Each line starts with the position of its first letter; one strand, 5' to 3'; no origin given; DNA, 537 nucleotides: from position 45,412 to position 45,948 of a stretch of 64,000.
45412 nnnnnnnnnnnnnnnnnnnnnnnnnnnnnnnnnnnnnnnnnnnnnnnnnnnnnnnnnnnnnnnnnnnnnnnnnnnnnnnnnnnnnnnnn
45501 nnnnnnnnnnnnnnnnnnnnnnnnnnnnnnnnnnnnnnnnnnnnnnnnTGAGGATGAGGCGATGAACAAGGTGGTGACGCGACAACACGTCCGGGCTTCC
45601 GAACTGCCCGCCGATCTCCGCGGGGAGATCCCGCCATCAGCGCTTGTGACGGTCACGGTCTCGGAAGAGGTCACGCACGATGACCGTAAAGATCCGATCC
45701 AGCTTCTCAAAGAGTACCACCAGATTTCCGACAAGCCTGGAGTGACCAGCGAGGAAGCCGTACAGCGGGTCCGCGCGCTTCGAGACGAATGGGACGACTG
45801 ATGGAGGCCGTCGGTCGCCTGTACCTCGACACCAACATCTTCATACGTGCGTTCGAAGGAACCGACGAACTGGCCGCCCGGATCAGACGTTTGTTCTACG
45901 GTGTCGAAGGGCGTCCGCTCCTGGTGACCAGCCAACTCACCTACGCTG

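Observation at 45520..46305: VapBC-like toxin-antitoxin cassette inserted inside the yejABEF peptide ABC-transporter operon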

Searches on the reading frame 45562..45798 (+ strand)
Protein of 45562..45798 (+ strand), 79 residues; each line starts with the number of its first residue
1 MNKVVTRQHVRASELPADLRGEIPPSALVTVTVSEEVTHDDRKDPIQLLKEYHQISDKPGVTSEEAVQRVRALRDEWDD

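Call 6: search_protein_families(library=pfam, proteins=[window:45562-45798:+], max_evalue=1)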
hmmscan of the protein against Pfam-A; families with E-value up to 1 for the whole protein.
window:45562-45798:+ (79 aa): 0 families

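Call 7: search_protein_families(library=ncbifam, proteins=[window:45562-45798:+], max_evalue=1)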
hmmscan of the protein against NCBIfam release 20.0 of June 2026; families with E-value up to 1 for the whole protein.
window:45562-45798:+ (79 aa): 0 families

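Call 14: find_homologous_proteins(query=window:45562-45798:+, max_evalue=0.01)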
Query window:45562-45798:+ (79 aa): 10 proteins with E <= 0.01 among 10 candidates.
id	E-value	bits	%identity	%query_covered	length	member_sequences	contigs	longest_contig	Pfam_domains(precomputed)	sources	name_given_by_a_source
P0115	6.1e-44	165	100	100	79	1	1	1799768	-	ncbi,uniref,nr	ncbi:hypothetical protein [Chthonobacter albigriseus]|uniref:hypothetical protein n=1 Tax=Chthonobac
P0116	1.3e-12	65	54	100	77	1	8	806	-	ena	-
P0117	3.0e-12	64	52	100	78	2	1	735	-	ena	-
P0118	4.3e-12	64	49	100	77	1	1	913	-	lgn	-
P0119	2.2e-9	55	51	100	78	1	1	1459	-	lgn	-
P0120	1.1e-6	46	41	99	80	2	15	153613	-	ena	-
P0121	2.0e-6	46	43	99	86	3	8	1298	-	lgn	-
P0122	2.3e-6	45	44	99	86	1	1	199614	-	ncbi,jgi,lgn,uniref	ncbi:hypothetical protein ABE438_11965 [Bosea sp. TWI1241]|jgi:hypothetical protein|uniref:hypotheti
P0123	4.5e-6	45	41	99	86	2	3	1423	-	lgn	-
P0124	4.5e-5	41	41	97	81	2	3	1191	-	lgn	-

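Call 27: search_solved_structures(query=A1, max_evalue=10, show_alignments=2)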
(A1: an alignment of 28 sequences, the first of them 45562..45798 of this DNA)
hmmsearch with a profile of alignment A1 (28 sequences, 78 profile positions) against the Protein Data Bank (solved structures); distinct sequences matched with E-value up to 10: 7.
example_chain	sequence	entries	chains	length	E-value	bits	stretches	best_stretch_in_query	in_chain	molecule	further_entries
4yxx_A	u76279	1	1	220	0.0018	22.2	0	44-69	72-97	dTor_6x35L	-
8c3w_A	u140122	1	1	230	0.041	17.9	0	44-69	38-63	dnHEM1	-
3cbn_A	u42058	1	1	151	0.086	16.9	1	10-36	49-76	Conserved protein MTH639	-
7t2f_A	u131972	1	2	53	0.49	14.5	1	7-50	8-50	HEEH mini protein HEEH_TK_rd5_0341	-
7qep_O5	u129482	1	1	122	0.56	14.3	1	9-45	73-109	60S ribosomal protein L35-1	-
9h3c_A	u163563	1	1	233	0.63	14.1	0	44-69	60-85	De novo designed tandem repeat protein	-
8v9u_A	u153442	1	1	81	0.9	13.6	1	8-37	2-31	DNA (cytosine-5)-methyltransferase 1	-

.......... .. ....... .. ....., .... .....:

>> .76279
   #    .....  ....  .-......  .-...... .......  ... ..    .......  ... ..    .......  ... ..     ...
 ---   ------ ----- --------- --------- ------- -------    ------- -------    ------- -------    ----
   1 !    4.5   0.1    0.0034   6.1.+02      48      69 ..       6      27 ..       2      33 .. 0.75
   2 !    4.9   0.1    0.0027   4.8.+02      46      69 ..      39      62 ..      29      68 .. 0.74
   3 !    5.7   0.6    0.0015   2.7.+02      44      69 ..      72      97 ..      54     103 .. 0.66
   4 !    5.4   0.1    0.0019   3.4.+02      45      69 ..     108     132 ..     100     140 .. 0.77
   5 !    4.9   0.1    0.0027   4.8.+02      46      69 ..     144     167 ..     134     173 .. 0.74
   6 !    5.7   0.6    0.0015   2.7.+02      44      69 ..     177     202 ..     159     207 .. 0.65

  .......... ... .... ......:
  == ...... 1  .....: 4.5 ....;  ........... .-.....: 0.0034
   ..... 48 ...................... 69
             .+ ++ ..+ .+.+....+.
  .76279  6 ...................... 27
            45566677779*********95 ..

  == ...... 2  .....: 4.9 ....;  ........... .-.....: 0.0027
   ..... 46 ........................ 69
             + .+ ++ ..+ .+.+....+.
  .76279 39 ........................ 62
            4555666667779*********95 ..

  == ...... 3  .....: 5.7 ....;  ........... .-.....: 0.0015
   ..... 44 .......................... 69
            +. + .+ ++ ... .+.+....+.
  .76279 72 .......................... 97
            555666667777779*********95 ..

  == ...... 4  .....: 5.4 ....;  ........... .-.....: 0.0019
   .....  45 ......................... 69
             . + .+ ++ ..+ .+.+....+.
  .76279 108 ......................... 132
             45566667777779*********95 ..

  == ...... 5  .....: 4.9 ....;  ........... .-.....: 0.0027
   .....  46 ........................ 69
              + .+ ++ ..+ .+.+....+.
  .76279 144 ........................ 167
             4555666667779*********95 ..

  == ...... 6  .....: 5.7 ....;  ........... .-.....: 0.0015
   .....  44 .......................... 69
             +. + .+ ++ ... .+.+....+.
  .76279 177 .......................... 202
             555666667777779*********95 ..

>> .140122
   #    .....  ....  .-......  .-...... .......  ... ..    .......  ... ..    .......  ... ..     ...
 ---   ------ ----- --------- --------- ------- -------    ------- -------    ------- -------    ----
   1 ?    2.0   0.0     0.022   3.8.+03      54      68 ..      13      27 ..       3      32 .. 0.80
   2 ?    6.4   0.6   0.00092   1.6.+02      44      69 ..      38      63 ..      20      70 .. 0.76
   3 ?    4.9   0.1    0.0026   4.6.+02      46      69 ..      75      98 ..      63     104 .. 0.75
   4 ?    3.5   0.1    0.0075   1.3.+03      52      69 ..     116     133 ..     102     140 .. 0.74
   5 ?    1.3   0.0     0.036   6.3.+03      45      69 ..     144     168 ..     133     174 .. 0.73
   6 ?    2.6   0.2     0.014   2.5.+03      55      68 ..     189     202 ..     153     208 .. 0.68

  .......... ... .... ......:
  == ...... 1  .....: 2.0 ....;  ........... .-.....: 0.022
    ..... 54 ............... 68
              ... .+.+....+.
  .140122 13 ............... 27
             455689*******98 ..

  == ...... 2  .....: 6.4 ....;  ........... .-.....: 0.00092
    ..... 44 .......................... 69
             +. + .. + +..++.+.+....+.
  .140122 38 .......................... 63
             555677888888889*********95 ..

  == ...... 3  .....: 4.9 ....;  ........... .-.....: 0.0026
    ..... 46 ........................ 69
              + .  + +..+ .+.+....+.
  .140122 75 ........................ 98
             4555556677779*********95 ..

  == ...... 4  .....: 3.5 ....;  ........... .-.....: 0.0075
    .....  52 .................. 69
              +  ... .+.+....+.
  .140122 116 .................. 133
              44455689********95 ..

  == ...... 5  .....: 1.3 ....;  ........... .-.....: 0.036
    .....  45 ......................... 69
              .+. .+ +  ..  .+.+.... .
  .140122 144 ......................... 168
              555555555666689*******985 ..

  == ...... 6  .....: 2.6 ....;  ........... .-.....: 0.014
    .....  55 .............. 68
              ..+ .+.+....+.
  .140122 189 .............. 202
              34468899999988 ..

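Call 37: find_homologous_proteins(query=A1, max_evalue=0.001)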
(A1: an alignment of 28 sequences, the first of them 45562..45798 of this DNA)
Query A1 (28 sequences) (79 aa, profile of the alignment): 2036 proteins with E <= 0.001 among 7054 candidates; the best 120 are listed.
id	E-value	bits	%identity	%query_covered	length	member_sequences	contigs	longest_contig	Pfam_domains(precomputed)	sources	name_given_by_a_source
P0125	2.1e-29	120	49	100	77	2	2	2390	-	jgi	jgi:hypothetical protein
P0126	3.1e-29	119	54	100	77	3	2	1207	-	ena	-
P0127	3.7e-29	119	48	100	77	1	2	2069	-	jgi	jgi:hypothetical protein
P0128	6.6e-29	118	46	100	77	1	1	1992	-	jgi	jgi:hypothetical protein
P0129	6.6e-29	118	49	100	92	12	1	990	-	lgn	-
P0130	8.5e-29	118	47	100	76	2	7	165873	-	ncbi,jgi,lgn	jgi:hypothetical protein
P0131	9.4e-29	118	53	100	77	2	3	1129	-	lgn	-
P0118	9.5e-29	118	49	100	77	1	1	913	-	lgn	-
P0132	1.0e-28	118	49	100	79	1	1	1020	-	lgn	-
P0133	1.1e-28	118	51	100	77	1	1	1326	-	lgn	-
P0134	1.3e-28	117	52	100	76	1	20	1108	-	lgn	-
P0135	1.5e-28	117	53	100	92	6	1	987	-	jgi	jgi:hypothetical protein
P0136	1.5e-28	117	51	99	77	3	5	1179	-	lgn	-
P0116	1.5e-28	117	54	100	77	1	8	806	-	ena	-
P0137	2.0e-28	117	49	100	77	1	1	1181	-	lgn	-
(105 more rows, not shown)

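Call 47: predict_structure(alignment_id=A3)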
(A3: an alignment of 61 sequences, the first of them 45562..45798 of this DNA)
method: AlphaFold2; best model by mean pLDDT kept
length: 79 residues; sequences in the alignment: 61
mean_pLDDT: 72.9   pTM: 0.32
mean pLDDT of the five models: 72.9, 72.3, 71.5, 70.1, 69.5
residues with pLDDT >= 90: 0; 70-90: 47; 50-70: 30; < 50: 2
segments of 3 or more residues with pLDDT < 50: none
pLDDT, mean of each block of 10 residues (from residue 1): 65 82 84 65 64 66 79 77
secondary structure, 60 per line:
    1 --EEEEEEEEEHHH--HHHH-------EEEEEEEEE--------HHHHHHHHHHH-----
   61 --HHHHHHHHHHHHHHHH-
elements in order: E3-11 H17-20 E28-36 H45-55 H63-78

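Call 50: fold_search(model_id=the predicted structure, library=pdb)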
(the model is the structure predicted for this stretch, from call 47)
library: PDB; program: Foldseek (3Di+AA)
matches with E <= 10: 25; with E <= 0.001: 0
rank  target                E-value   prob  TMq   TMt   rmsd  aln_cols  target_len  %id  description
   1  3cjl_A                3.1e+00  0.06  0.23  0.21  15.1        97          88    8  Crystal structure of a protein of unknown function (eca1910) from pectobacterium atrosepticum scri1043 at 2.20 A resol (released 2008-04-01)
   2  3cjl_B                3.5e+00  0.06  0.23  0.21  14.4        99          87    9  Crystal structure of a protein of unknown function (eca1910) from pectobacterium atrosepticum scri1043 at 2.20 A resol (released 2008-04-01)
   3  5icw_C                3.7e+00  0.08  0.29  0.15  17.9        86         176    8  Crystal structure of human NatF (hNaa60) homodimer bound to Coenzyme A (released 2016-06-22)
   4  6tgx_A                5.2e+00  0.06  0.26  0.14  18.5        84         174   15  Crystal structure of Arabidopsis thaliana NAA60 in complex with a bisubstrate analogue (released 2020-06-24)
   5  7bvz                  5.2e+00  0.06  0.23  0.07  10.5        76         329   14  Crystal structure of MreB5 of Spiroplasma citri bound to ADP (released 2020-10-14)
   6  5fvj_A                5.5e+00  0.04  0.27  0.15  19.4        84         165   13  Crystal structure of TacT (tRNA acetylating toxin) from Salmonella (released 2016-06-01)
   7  9npr_F                5.9e+00  0.02  0.19  0.16  15.6        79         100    8  RAVV glycoprotein in complex with hNPC1-C (released 2025-12-31)
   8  8esd_N                5.9e+00  0.02  0.16  0.08  13.9        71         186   20  Crystal structure of COMMD7-COMMD9-COMMD5-COMMD10 tetramer (released 2023-05-24)
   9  5xun_A                7.2e+00  0.03  0.25  0.14  19.5        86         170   10  Crystal structure of Y145F mutant of KacT (released 2017-07-19)
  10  9o53_A                7.6e+00  0.03  0.22  0.06  13.1        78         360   13  Cryo-EM structure of the human SK2-4 chimera/calmodulin channel complex bound to a small molecule inhibitor (released 2025-07-09)
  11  9vuc_B                7.6e+00  0.02  0.21  0.06  13.1        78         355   13  channel B complex with 2 (released 2026-03-11)
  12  7oyc_U2               8.2e+00  0.08  0.22  0.21   5.2        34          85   18  Cryo-EM structure of the Xenopus egg 80S ribosome (released 2022-07-20)
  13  7osm_uS10             8.2e+00  0.06  0.22  0.44   5.2        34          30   18  Intermediate translocation complex of 80 S.cerevisiae ribosome with eEF2 and ligands (released 2021-12-08)
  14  5icw_D                8.2e+00  0.05  0.29  0.15  18.0        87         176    8  Crystal structure of human NatF (hNaa60) homodimer bound to Coenzyme A (released 2016-06-22)
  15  2mmv_MODEL_1_A        8.2e+00  0.02  0.22  0.20  17.1        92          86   20  ZapA mutant dimer from Geobacillus stearothermophilus (released 2015-06-17)
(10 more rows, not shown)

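Call 52: search_protein_families(library=pfam, alignment_id=A3, max_evalue=5)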
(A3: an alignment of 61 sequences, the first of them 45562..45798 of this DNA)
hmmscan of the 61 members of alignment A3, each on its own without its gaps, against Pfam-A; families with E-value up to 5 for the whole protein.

A. member 1, window:45562-45798:+ (79 aa): 0 families

B. families by the number of members that match (of 61 scanned): 52 families (the first 25 are shown)
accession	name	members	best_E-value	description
PF03993.17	DUF349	30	0.0076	Domain of Unknown Function (DUF349)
PF21917.1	NMB0537_N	16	0.00097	N-terminal region of NMB0537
PF00486.34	Trans_reg_C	10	0.005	Transcriptional regulatory protein, C terminal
PF13281.12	MAP3K_TRAF_bd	9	0.051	MAP3K TRAFs-binding domain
PF19915.4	bpX0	5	0.00028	MoxR-vWA-beta-propeller ternary system domain bpX0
PF23793.1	LysC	5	0.032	Rz1-like lysis system protein LysC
PF10025.14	DUF2267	3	0.026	Uncharacterized conserved protein (DUF2267)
PF17623.7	B277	2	0.0082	Domain of unknown function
PF10545.15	MADF_DNA_bdg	2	0.018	Alcohol dehydrogenase transcription factor Myb/SANT-like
PF11213.13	DUF3006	2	0.029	Protein of unknown function (DUF3006)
PF04014.23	MazE_antitoxin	2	0.03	Antidote-toxin recognition MazE, bacterial antitoxin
PF16146.10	DUF4854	2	0.04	Domain of unknown function (DUF4854)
PF10281.14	Ish1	2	0.048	Putative nuclear envelope organisation protein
PF09851.14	SHOCT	2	0.077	Short C-terminal domain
PF10642.14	Tom5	2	0.11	Mitochondrial import receptor subunit or translocase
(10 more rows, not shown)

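Call 55: search_protein_families(library=padloc, proteins=[window:45562-45798:+], max_evalue=1)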
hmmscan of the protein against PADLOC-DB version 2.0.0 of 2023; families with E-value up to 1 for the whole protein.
window:45562-45798:+ (79 aa): 0 families

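Call 63: find_related_loci(query=A3, collection=metagenome_contigs, flank=3000)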
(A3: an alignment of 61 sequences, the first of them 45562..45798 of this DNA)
Query A3 (79 aa) in metagenome_contigs; peptide patterns used: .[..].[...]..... (x = any residue, [..] = any of these).
183 stretches matched a pattern; 106 encode a relative of the query (tblastn E <= 1e-3); the best 80 are kept; 80 distinct loci.
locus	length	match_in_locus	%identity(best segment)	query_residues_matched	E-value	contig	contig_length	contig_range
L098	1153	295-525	53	1-79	7e-19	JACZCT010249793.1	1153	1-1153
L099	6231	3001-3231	51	1-79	1e-18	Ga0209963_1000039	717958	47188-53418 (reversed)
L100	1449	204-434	51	1-79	2e-18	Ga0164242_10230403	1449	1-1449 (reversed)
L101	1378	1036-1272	52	1-79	4e-18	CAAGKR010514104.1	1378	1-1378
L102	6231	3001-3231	54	1-79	4e-17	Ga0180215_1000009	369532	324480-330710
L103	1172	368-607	48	1-79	3e-17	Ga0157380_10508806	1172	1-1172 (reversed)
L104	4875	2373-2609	55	1-79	6e-17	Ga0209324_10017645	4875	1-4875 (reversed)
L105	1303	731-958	53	1-78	2e-16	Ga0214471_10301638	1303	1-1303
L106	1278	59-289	51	1-79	2e-16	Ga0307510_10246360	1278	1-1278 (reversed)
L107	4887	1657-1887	49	1-79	3e-16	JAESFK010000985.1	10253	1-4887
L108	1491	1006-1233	49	1-79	3e-16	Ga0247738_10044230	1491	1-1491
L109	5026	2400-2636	49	4-79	6e-16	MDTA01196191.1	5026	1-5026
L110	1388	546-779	51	1-79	9e-16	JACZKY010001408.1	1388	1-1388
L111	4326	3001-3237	48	1-77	1e-15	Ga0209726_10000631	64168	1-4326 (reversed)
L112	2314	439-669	50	1-79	1e-15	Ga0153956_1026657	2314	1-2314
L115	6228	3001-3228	47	1-79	4e-15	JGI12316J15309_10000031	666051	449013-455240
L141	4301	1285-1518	39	1-79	6e-11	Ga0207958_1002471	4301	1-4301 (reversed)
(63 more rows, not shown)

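Call 78: search_protein_families(library=pfam, proteins=[L141:1518-2051:+, L141:34-1215:+, L141:2051-2818:+, L115:3726-4034:+], max_evalue=0.01)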
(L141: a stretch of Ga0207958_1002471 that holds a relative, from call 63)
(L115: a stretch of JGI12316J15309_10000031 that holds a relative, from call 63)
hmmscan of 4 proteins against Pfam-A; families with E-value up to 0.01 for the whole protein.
L141:1518-2051:+ (178 aa): 1 family
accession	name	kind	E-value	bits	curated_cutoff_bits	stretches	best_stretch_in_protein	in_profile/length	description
PF01850.27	PIN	-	1.9e-06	28.9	23.6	1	7-140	1-116/120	PIN domain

L141:34-1215:+ (394 aa): 1 family
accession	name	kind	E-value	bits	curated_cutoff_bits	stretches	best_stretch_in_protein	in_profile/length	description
PF01593.30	Amino_oxidase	-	6e-08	32.8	19.8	1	6-268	40-318/443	Flavin containing amine oxidoreductase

L141:2051-2818:+ (256 aa): 1 family
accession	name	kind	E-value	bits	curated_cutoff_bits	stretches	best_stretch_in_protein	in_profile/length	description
PF07103.16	DUF1365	-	1.3e-78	264.3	25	1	9-245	1-233/235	Protein of unknown function (DUF1365)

L115:3726-4034:+ (103 aa): 1 family
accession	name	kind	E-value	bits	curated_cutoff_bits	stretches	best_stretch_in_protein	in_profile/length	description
PF01541.30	GIY-YIG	-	2.3e-12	47.5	22.6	1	3-75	2-76/78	GIY-YIG catalytic domain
